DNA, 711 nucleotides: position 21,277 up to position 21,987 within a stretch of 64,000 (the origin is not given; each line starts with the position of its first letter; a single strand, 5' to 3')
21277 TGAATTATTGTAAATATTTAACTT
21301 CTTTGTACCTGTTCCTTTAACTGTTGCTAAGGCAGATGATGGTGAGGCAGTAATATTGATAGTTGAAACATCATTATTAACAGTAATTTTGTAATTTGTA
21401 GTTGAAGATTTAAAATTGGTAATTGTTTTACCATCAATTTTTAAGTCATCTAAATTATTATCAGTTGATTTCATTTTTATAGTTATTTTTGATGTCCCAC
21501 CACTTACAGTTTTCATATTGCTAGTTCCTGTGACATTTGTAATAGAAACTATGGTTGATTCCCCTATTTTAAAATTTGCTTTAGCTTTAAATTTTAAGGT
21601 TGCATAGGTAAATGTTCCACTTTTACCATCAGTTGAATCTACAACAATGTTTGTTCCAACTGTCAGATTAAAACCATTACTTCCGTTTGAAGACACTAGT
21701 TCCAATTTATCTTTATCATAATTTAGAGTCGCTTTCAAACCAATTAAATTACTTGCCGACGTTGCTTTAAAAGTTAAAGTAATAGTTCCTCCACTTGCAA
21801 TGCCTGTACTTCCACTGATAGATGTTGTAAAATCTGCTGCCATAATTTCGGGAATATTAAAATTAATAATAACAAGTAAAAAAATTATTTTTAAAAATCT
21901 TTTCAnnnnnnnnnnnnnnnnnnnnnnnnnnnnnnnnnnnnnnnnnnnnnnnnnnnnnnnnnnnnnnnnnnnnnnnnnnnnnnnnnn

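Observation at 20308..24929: Cohesin-dockerin two-gene module I: dockerin-tagged C1 cysteine peptidase + membrane-anchored cohesin/cadherin-like mini-scaffoldin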

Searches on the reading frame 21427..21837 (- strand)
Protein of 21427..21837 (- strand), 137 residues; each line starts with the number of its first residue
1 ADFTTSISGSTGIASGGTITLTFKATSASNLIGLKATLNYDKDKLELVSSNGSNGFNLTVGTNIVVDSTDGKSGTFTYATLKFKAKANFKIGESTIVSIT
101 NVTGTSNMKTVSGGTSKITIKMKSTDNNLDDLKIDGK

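Call 6: search_solved_structures(query=window:21427-21837:-, max_evalue=10, show_alignments=3)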
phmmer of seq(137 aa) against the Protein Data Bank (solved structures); distinct sequences matched with E-value up to 10: 1.
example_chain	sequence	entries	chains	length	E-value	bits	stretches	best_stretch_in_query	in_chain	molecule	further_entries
1row_A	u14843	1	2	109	0.22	14.7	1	105-128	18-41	MSP-domain protein like family member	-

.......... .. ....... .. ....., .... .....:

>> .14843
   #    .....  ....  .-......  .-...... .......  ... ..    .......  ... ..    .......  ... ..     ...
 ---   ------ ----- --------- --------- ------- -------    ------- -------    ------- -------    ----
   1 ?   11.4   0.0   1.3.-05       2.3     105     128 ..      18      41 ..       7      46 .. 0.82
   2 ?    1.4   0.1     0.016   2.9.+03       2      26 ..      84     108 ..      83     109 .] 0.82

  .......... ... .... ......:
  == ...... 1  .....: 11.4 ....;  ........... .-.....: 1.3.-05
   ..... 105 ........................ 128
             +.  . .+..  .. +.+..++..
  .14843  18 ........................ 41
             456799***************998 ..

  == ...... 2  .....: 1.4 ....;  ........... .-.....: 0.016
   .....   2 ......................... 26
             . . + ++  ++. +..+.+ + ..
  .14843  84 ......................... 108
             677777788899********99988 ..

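Call 11: search_protein_families(library=pfam, proteins=[window:21466-21837:-], max_evalue=10)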
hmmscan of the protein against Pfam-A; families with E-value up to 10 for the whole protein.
seq(124 aa): 2 families
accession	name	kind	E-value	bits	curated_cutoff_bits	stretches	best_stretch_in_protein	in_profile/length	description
PF00963.24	Cohesin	-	2.4e-06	28.3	24.1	1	4-119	2-136/139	Cohesin domain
PF00114.24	Pilin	-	6.6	8.2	22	0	7-43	49-85/108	Pilin (bacterial filament)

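Call 16: search_solved_structures(query=A1, max_evalue=10, show_alignments=2)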
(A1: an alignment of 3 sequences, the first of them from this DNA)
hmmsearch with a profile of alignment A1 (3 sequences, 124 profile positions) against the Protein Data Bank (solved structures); distinct sequences matched with E-value up to 10: 3.
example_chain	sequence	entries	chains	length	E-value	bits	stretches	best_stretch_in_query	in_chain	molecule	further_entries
4uyp_A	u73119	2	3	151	0.032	17.2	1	9-114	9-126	Cellulosomal scaffoldin anchoring protein C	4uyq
8kcl_A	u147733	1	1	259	4.9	10.2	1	48-85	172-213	LPXTG-motif cell wall anchor domain protein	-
8kb2_A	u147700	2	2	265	6.3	9.8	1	48-85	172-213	LPXTG-motif cell wall anchor domain protein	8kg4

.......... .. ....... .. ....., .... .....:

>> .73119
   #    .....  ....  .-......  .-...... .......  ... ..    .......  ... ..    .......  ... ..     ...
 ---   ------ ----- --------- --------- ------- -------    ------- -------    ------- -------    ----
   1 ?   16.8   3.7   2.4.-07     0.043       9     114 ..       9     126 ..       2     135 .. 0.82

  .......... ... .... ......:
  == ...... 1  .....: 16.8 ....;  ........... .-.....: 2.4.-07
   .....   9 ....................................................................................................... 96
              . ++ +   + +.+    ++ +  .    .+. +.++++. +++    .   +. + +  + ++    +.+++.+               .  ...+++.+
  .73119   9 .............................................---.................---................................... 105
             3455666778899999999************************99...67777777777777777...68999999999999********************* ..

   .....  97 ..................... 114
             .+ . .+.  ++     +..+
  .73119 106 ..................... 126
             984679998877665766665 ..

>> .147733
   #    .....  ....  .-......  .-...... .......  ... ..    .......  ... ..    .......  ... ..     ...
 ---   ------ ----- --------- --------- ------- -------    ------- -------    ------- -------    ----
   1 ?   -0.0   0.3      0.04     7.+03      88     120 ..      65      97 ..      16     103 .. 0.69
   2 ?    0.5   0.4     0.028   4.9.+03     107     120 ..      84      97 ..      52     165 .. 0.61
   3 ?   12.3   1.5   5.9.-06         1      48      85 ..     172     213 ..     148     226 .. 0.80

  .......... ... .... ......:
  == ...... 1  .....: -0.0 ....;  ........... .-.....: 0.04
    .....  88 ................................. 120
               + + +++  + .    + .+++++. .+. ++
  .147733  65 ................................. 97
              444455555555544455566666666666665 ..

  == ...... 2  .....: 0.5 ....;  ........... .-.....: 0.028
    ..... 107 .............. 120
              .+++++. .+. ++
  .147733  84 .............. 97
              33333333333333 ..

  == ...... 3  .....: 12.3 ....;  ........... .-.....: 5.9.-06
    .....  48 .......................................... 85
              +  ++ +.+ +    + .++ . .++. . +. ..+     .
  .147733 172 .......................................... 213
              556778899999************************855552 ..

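Call 21: search_protein_representatives(alignment_id=A1)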
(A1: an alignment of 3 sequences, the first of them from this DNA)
Query: 3 sequences, 124 profile positions. Proteins with E-value up to 0.001 (for the whole library): 209; up to 1e-10: 68; up to 1e-30: 2. The best 150 are listed.
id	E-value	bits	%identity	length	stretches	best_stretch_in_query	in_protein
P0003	1.3e-54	199.5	-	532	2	1-124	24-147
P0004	2.7e-33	130.6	-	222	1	1-124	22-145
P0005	6.7e-26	106.7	-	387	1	3-122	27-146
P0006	4.7e-25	104.0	-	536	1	1-117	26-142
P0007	3.2e-24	101.3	-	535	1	1-123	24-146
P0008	6.2e-24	100.3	-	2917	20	66-115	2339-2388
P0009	3.1e-23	98.1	-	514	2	3-123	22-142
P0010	5.4e-23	97.3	-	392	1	1-122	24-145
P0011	4.9e-22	94.2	-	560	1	2-122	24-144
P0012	1.3e-21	92.8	-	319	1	1-121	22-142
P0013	2.0e-21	92.2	-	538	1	3-122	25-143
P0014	5.3e-21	90.9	-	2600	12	85-119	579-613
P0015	9.9e-21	90.0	-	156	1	7-121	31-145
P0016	1.7e-20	89.2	-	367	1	1-121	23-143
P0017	1.8e-20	89.2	-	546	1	1-121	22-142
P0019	4.6e-20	87.8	-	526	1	4-120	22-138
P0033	2.0e-16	76.1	-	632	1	1-120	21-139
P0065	2.2e-11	59.8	-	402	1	3-119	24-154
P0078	6.8e-10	55.0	-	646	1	3-120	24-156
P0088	1.9e-08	50.3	-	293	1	3-113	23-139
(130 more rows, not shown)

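Call 25: search_solved_structures(query=A2, max_evalue=1, show_alignments=1)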
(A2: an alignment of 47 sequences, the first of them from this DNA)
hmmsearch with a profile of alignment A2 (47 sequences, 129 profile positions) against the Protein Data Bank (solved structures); distinct sequences matched with E-value up to 1: 25.
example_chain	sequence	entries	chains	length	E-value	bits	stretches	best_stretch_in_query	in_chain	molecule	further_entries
3l8q_A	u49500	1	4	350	3e-05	26.9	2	15-53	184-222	Cellulosomal scaffoldin adaptor protein B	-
4uyp_A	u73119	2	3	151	0.00036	23.4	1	11-104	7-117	Cellulosomal scaffoldin anchoring protein C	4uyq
5nrk_A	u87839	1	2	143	0.00039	23.3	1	5-103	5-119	Endoglucanase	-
5nrm_A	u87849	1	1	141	0.00042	23.2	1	7-104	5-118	Endoglucanase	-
2jh2_A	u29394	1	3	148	0.00079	22.3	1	6-126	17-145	O-GLCNACASE NAGJ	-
2o4e_A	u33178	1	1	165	0.0011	21.8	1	6-126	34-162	O-GlcNAcase nagJ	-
5lxv_A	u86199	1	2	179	0.0014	21.5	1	7-108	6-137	Scaffoldin C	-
2ozn_A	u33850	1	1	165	0.0016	21.3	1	6-126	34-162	O-GlcNAcase nagJ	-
2w1n_A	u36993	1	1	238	0.0021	20.9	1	6-126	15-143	O-GLCNACASE NAGJ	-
1tyj_A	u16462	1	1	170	0.0045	19.9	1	12-90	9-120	cellulosomal scaffoldin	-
2y3n_A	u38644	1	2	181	0.0071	19.2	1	11-89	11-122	CELLULOSOMAL SCAFFOLDIN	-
5g5d_A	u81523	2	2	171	0.0084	19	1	12-52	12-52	CELLULOSOME ANCHORING PROTEIN COHESIN REGION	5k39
1qzn_A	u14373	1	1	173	0.01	18.7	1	12-54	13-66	cellulosomal scaffoldin adaptor protein B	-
1zv9_A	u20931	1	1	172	0.012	18.5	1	12-54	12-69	Cellulosomal scaffoldin adaptor protein B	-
3f2l_A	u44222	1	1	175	0.012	18.4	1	12-54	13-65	Cellulosomal scaffoldin adaptor protein B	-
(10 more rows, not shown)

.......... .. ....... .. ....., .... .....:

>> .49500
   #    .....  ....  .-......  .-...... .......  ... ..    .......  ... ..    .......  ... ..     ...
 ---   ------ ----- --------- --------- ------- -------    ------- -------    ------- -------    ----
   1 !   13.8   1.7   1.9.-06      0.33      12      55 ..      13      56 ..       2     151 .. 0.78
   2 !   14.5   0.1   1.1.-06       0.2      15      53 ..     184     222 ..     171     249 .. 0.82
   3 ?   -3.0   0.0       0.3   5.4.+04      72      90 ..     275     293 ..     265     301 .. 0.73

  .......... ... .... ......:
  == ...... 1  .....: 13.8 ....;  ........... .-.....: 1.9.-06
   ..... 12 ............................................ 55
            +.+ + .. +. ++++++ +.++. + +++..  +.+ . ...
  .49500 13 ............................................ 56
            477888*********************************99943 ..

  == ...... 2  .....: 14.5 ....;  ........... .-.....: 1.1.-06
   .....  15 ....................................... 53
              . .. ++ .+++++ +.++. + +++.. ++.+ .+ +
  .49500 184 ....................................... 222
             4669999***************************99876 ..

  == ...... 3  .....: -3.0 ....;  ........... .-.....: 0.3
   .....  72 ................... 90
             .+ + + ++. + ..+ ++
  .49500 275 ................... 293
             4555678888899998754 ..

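Call 26: search_protein_families(library=pfam, alignment_id=A2, max_evalue=0.001)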
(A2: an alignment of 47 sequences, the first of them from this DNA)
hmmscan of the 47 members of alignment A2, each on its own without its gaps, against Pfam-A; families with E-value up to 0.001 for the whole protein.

A. member 1, seq(127 aa): 1 family
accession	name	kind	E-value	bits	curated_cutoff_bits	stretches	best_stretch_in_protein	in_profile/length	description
PF00963.24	Cohesin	-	2.5e-06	28.2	24.1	1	4-119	2-136/139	Cohesin domain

B. families by the number of members that match (of 47 scanned): 2 families
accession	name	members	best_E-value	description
PF00963.24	Cohesin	42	5.9e-10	Cohesin domain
PF22825.2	HpiC1-like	1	4.4e-05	HpiC1 cyclase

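Call 31: find_related_loci(query=A3, collection=genome_contigs, flank=8000)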
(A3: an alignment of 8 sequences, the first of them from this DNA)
Query A3 (127 aa) in genome_contigs; peptide patterns used: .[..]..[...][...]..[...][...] (x = any residue, [..] = any of these).
63 stretches matched a pattern; 12 encode a relative of the query (tblastn E <= 1e-3); 12 distinct loci.
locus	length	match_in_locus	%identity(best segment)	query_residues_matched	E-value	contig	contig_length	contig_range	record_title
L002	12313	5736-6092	53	3-122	1e-31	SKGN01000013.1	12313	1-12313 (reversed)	MAG: Bacilli bacterium isolate CSBr16_146 CSBr16-5457, whole genome shotgun sequence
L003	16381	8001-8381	50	4-127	6e-26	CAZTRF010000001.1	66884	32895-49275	MAG TPA_asm: uncultured Muribaculaceae bacterium isolate SRP294416_co3_296 genome assembly, contig: NODE_289_length_6688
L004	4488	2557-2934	46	4-127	1e-24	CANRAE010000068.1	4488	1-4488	MAG: uncultured Bacilli bacterium isolate Lapin-016__bin57 genome assembly, contig: Lapin-016__NODE_18922_length_4488_co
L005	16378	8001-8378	47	1-127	1e-27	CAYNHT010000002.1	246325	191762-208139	MAG TPA_asm: uncultured Muribaculaceae bacterium isolate SRP241341_co1_139 genome assembly, contig: NODE_34_length_24632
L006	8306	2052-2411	43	3-123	1e-15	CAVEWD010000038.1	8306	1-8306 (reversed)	bacterium isolate H07627-L1_cleanbin_000052 genome assembly, contig: Spades_H07627-L1_contig_5366, whole genome shotgun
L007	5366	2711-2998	37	27-123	5e-11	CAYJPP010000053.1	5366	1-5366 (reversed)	MAG TPA_asm: uncultured Muribaculaceae bacterium isolate ERP123703_co3_323 genome assembly, contig: NODE_17368_length_53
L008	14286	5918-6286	34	3-121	3e-10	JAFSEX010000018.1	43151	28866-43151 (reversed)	MAG: Bacilli bacterium isolate RGIG3080 Goat_Rectum-5__c135635, whole genome shotgun sequence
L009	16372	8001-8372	34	10-126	3e-9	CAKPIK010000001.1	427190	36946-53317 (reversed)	MAG: uncultured Clostridia bacterium isolate REFINED_METABAT215_TOP10_CONTIGS_1500_ASSEMBLY_K77_MERGED__Hadza_MoBio_hadz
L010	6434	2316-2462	46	2-51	2e-5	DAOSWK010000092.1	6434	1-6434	MAG TPA_asm: Oscillospiraceae bacterium isolate AMR_MDS_2139 NODE_7891_length_6434_cov_4.676595, whole genome shotgun se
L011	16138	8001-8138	39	4-49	9e-5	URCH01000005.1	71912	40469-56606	uncultured Tenericutes bacterium isolate UMGS872 genome assembly, contig: NODE_44_length_71912_cov_6.54408, whole genome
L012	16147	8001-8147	40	1-50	1e-4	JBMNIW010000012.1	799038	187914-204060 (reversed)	MAG: Clostridia bacterium isolate SBF912LR0HQ0060 contig_9706, whole genome shotgun sequence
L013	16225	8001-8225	32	8-91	2e-4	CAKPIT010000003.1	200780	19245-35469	MAG: uncultured Bacilli bacterium isolate REFINED_METABAT215_TOP10_CONTIGS_1500_ASSEMBLY_K77_MERGED__Nepal_MoBio_Fiber-H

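Call 36: search_protein_families(library=pfam, proteins=[L002:4150-5661:+, L003:9093-13736:+, L004:195-2480:+, L005:5213-7930:+, L006:1-1947:+, L007:243-2546:+, L008:3414-5840:+, L010:1113-2165:+, L011:3-5720:+, L013:6073-7908:+], max_evalue=0.0001)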
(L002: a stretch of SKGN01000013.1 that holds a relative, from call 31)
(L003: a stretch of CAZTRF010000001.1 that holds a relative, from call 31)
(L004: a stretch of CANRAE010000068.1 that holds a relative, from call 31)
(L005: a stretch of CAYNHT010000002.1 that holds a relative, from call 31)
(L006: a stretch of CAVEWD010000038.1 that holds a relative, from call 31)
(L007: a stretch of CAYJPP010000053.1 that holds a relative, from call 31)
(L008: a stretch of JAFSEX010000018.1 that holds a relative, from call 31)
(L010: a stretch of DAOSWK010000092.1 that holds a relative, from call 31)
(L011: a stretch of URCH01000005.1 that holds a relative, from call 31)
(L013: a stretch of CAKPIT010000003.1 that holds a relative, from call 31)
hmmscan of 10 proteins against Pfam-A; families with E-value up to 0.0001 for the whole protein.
L002:4150-5661:+ (504 aa): 2 families
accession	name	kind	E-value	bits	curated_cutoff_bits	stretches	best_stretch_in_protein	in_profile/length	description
PF00082.27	Peptidase_S8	-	3.4e-53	181.3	21.8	1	156-413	3-276/288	Subtilase family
PF00404.24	Dockerin_1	-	1.6e-10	41.4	22.9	1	443-498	1-56/57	Dockerin type I domain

L003:9093-13736:+ (1548 aa): 3 families
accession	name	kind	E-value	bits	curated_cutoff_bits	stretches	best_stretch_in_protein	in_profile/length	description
PF02368.24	Big_2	-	1.2e-12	48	22.8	0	764-812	17-64/79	Bacterial Ig-like domain (group 2)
PF00404.24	Dockerin_1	-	8.2e-10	39.2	22.9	1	1487-1541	2-56/57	Dockerin type I domain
PF22359.2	Big-like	-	1e-05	26.1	27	0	1123-1153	3-34/48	Bacterial Ig-like domain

L004:195-2480:+ (762 aa): 2 families
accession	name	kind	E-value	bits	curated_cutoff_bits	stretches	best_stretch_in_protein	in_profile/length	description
PF02368.24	Big_2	-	1.6e-22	79.6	22.8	2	657-718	15-76/79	Bacterial Ig-like domain (group 2)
PF00404.24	Dockerin_1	-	2.3e-07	31.3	22.9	1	734-756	1-23/57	Dockerin type I domain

L005:5213-7930:+ (906 aa): 4 families
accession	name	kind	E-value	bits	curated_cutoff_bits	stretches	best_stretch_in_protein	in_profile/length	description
PF00082.27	Peptidase_S8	-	1.8e-56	192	21.8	1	161-424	2-277/288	Subtilase family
PF00404.24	Dockerin_1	-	2.7e-13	50.3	22.9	1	845-900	1-56/57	Dockerin type I domain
PF22148.1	Fervidolysin_NPro-like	-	1.7e-06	28.7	21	1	45-120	4-81/81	Fervidolysin N-terminal prodomain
PF02368.24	Big_2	-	6.8e-05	23.2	22.8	0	772-827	12-67/79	Bacterial Ig-like domain (group 2)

L006:1-1947:+ (649 aa): 2 families
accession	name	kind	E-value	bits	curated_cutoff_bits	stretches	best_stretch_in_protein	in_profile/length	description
PF00404.24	Dockerin_1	-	1e-13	51.7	22.9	1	588-642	2-56/57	Dockerin type I domain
PF01832.25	Glucosaminidase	-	1.8e-12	48.4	30.2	1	252-360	3-110/123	Mannosyl-glycoprotein endo-beta-N-acetylglucosaminidase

L007:243-2546:+ (768 aa): 1 family
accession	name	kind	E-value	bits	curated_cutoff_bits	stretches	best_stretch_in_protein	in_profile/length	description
PF00404.24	Dockerin_1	-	2.4e-06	28.1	22.9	1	707-761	2-56/57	Dockerin type I domain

L008:3414-5840:+ (809 aa): 0 families

L010:1113-2165:+ (351 aa): 2 families
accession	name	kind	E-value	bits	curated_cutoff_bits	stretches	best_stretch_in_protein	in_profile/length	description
PF00404.24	Dockerin_1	-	3.5e-12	46.7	22.9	1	289-344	1-56/57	Dockerin type I domain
PF14478.12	DUF4430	-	2.8e-10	40.9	23.8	1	86-173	1-71/72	Domain of unknown function (DUF4430)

L011:3-5720:+ (1906 aa): 1 family
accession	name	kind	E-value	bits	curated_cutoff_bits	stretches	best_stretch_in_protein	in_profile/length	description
PF12733.13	Cadherin-like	-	5.7e-120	392.5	24.2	11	1481-1560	9-88/89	Cadherin-like beta sandwich domain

L013:6073-7908:+ (612 aa): 1 family
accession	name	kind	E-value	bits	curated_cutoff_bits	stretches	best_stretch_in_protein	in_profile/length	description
PF00404.24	Dockerin_1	-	1.8e-15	57.3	22.9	1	548-604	1-57/57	Dockerin type I domain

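Call 37: predict_structure(alignment_id=A2)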
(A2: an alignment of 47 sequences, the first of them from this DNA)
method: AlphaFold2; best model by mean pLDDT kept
length: 127 residues; sequences in the alignment: 47
mean_pLDDT: 97.3   pTM: 0.89
mean pLDDT of the five models: 97.3, 97.2, 97.0, 96.7, 96.4
residues with pLDDT >= 90: 123; 70-90: 3; 50-70: 1; < 50: 0
segments of 3 or more residues with pLDDT < 50: none
pLDDT, mean of each block of 10 residues (from residue 1): 95 98 98 99 99 98 98 98 98 98 97 98 88
secondary structure, 60 per line:
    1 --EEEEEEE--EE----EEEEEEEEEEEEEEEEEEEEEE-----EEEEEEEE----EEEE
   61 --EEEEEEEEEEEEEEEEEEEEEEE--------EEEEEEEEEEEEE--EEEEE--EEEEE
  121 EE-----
elements in order: E3-9 E18-39 E45-52 E57-60 E63-85 E94-106 E109-113 E116-122

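Call 40: fold_search(model_id=the predicted structure, library=pdb)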
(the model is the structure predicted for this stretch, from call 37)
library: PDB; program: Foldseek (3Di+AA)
matches with E <= 10: 1996; with E <= 0.001: 47
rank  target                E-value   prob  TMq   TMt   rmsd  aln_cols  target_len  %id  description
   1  2jh2_A                1.6e-08  1.00  0.75  0.72   3.1       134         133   16  X-ray crystal structure of a cohesin-like module from Clostridium perfringens (released 2007-11-06)
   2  4dh2_C                2.0e-08  1.00  0.71  0.59   3.6       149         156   14  Crystal structure of Coh-OlpC(Cthe_0452)-Doc435(Cthe_0435) complex: A novel type I Cohesin-Dockerin complex from Clost (released 2012-11-28)
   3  4dh2_A                2.3e-08  1.00  0.73  0.60   3.3       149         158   12  Crystal structure of Coh-OlpC(Cthe_0452)-Doc435(Cthe_0435) complex: A novel type I Cohesin-Dockerin complex from Clost (released 2012-11-28)
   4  2w1n                  3.1e-08  1.00  0.79  0.47   3.4       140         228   17  cohesin and fibronectin type-III double module construct from the Clostridium perfringens glycoside hydrolase GH84C (released 2009-02-03)
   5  5nrm_A                1.1e-07  1.00  0.76  0.69   2.7       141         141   20  Crystal structure of the sixth cohesin from Acetivibrio cellulolyticus' scaffoldin B in complex with Cel5 dockerin S51 (released 2018-01-31)
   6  2jh2_B                1.3e-07  1.00  0.76  0.72   3.2       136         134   16  X-ray crystal structure of a cohesin-like module from Clostridium perfringens (released 2007-11-06)
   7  4ums                  1.3e-07  1.00  0.74  0.62   3.6       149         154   15  The crystal structure of the seventh ScaB type I cohesin from Pseudobacteroides cellulosolvens (released 2015-05-06)
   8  2jh2_C                1.6e-07  1.00  0.77  0.75   2.8       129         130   17  X-ray crystal structure of a cohesin-like module from Clostridium perfringens (released 2007-11-06)
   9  5lxv_C                1.9e-07  1.00  0.71  0.54   4.2       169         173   11  Crystal structure of Ruminococcus flavefaciens scaffoldin C cohesin in complex with a dockerin from an uncharacterized (released 2016-10-19)
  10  4uyq_A                2.0e-07  1.00  0.71  0.64   3.6       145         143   14  High resolution structure of the third cohesin ScaC in complex with the ScaB dockerin with a mutation in the C-termina (released 2015-04-15)
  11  9ifr                  2.1e-07  1.00  0.65  0.67   3.5       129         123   22  CLIPPER domain from the Gram-negative fibrillar adhesin "B9T28_05395 (released 2025-11-26)
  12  5lxv_A                3.1e-07  1.00  0.71  0.54   4.2       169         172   11  Crystal structure of Ruminococcus flavefaciens scaffoldin C cohesin in complex with a dockerin from an uncharacterized (released 2016-10-19)
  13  2xdh                  3.6e-07  1.00  0.71  0.66   3.7       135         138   20  Non-cellulosomal cohesin from the hyperthermophilic archaeon Archaeoglobus fulgidus (released 2010-05-26)
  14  5nrk_A                4.3e-07  1.00  0.78  0.71   2.5       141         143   20  Crystal structure of the sixth cohesin from Acetivibrio cellulolyticus' scaffoldin B in complex with Cel5 dockerin S15 (released 2018-01-31)
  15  2vo8                  4.8e-07  1.00  0.85  0.80   2.0       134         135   11  Cohesin module from Clostridium perfringens ATCC13124 family 33 glycoside hydrolase. (released 2008-09-02)
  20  3l8q_C                2.7e-05  1.00  0.74  0.30   3.3       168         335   14  Structure analysis of the type II cohesin dyad from the adaptor ScaA scaffoldin of Acetivibrio cellulolyticus (released 2010-05-05)
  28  3l8q_D                7.8e-05  1.00  0.70  0.29   3.4       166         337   14  Structure analysis of the type II cohesin dyad from the adaptor ScaA scaffoldin of Acetivibrio cellulolyticus (released 2010-05-05)
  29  3l8q_A                8.7e-05  1.00  0.73  0.30   3.1       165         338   14  Structure analysis of the type II cohesin dyad from the adaptor ScaA scaffoldin of Acetivibrio cellulolyticus (released 2010-05-05)
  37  3l8q_B                1.4e-04  1.00  0.72  0.29   3.4       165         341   14  Structure analysis of the type II cohesin dyad from the adaptor ScaA scaffoldin of Acetivibrio cellulolyticus (released 2010-05-05)
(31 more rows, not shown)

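Call 47: find_related_loci(query=A3, collection=metagenome_contigs, flank=6000)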
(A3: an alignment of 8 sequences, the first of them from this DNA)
Query A3 (127 aa) in metagenome_contigs; peptide patterns used: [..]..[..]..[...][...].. (x = any residue, [..] = any of these).
106 stretches matched a pattern; 4 encode a relative of the query (tblastn E <= 1e-3); 4 distinct loci.
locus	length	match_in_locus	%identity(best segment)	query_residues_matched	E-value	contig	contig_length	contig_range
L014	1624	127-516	46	1-127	2e-29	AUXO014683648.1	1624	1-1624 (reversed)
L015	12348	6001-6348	29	16-127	4e-7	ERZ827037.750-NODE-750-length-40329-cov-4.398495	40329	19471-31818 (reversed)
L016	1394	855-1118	35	28-112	2e-6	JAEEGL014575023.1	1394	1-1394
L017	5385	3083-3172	47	16-45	2e-5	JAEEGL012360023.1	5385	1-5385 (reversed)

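Call 62: find_encoding_contigs(protein=P0078, flank=5000, max_places=2)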
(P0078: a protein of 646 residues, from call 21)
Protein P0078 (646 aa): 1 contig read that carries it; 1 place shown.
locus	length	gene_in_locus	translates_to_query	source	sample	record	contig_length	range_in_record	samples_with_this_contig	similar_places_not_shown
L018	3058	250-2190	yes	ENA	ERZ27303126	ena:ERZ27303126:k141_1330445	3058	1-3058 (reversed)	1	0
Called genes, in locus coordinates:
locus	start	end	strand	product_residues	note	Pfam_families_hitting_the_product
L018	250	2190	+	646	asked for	PF12733:Cadherin-like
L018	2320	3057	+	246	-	?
